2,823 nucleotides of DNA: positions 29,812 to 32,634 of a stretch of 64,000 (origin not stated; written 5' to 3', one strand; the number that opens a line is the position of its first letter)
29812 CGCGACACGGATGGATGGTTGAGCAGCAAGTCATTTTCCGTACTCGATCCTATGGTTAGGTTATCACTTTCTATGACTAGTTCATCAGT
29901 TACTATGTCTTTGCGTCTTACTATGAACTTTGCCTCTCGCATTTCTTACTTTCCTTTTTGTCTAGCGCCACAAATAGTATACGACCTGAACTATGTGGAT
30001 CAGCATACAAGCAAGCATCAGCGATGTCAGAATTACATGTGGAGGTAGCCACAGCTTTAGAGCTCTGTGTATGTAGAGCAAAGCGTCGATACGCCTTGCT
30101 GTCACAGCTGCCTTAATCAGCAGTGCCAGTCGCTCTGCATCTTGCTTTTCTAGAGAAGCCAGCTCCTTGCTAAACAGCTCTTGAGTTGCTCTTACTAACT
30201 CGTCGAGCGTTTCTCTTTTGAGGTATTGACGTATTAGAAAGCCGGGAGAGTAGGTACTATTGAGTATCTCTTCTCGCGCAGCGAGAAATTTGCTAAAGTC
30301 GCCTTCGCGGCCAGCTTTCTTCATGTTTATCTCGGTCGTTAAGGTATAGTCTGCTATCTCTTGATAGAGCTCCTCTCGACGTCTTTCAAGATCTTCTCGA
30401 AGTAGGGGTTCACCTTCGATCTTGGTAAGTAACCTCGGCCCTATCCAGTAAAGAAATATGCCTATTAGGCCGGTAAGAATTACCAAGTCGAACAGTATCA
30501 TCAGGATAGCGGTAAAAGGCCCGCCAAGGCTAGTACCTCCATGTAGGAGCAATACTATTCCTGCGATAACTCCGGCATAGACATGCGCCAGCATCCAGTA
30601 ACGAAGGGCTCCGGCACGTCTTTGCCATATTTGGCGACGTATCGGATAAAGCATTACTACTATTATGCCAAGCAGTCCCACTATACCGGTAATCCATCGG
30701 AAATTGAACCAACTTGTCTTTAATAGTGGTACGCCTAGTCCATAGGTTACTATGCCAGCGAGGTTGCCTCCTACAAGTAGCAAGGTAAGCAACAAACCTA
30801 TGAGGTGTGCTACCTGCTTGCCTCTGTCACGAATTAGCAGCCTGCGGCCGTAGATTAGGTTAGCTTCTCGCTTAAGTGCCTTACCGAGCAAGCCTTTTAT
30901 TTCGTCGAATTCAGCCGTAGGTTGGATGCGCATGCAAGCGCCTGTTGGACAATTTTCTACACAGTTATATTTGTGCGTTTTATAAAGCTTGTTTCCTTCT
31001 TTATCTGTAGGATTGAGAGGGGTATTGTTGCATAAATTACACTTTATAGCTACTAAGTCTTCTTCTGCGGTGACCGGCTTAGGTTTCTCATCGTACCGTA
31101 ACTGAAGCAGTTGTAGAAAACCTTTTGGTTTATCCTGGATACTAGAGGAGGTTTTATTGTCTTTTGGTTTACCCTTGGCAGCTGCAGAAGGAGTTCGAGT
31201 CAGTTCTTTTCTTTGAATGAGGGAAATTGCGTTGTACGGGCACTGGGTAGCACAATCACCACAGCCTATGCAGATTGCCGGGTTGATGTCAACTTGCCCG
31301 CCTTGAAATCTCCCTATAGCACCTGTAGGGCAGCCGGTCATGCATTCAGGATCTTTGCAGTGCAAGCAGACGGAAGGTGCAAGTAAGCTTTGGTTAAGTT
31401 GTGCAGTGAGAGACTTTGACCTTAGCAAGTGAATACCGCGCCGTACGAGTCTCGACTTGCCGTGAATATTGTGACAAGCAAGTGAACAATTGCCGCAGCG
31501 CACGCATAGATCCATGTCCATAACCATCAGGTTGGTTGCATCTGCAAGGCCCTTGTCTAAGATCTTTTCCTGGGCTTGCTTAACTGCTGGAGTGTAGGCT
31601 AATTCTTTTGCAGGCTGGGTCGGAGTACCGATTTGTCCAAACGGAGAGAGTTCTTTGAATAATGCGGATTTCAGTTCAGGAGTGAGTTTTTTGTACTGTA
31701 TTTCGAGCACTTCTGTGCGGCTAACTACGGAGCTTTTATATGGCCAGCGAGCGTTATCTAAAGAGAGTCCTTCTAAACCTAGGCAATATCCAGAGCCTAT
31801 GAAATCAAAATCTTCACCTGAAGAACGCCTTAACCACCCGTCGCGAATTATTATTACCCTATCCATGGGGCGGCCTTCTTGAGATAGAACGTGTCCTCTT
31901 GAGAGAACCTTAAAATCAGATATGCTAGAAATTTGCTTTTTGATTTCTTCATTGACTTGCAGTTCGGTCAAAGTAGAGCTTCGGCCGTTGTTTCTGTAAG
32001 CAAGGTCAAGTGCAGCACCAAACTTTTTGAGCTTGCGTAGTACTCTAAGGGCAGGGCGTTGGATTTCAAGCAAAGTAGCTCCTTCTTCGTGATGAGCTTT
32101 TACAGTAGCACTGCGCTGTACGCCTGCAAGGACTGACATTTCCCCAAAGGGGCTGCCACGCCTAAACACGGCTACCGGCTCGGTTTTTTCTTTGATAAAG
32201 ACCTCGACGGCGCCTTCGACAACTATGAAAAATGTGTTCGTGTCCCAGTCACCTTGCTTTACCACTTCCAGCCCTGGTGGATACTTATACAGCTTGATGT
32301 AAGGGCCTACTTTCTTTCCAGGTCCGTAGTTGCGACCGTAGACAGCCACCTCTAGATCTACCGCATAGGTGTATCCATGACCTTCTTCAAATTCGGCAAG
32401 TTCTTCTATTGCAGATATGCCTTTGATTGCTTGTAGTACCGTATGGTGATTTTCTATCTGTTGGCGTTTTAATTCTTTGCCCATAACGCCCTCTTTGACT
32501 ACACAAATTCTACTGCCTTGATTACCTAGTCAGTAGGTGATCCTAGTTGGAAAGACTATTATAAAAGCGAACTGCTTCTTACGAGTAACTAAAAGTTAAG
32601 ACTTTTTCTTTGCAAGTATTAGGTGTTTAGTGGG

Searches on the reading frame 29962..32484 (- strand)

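Call 63: search_protein_families(library=pfam, proteins=[window:29962-32484:-], max_evalue=0.00001)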
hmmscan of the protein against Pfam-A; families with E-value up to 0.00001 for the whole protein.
window:29962-32484:- (840 aa): 7 families
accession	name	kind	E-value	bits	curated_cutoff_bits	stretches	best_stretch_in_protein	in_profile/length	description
PF00027.35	cNMP_binding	-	4.7e-21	75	27.5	2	67-148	3-84/89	Cyclic nucleotide-binding domain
PF12837.12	Fer4_6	-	5.8e-11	42.2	25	1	398-420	2-24/24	4Fe-4S binding domain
PF13237.11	Fer4_10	-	3e-10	40.3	25.5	1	370-416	6-53/53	4Fe-4S dicluster domain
PF12838.12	Fer4_7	-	2.7e-09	37.8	27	0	373-419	2-52/52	4Fe-4S dicluster domain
PF00037.32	Fer4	-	5e-08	32.9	21.1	1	399-421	2-24/24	4Fe-4S binding domain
PF13187.11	Fer4_9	-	3.9e-07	30.4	27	1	373-420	2-52/52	4Fe-4S dicluster domain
PF13247.11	Fer4_11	-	8e-07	29.6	26.2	1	367-421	4-60/100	4Fe-4S dicluster domain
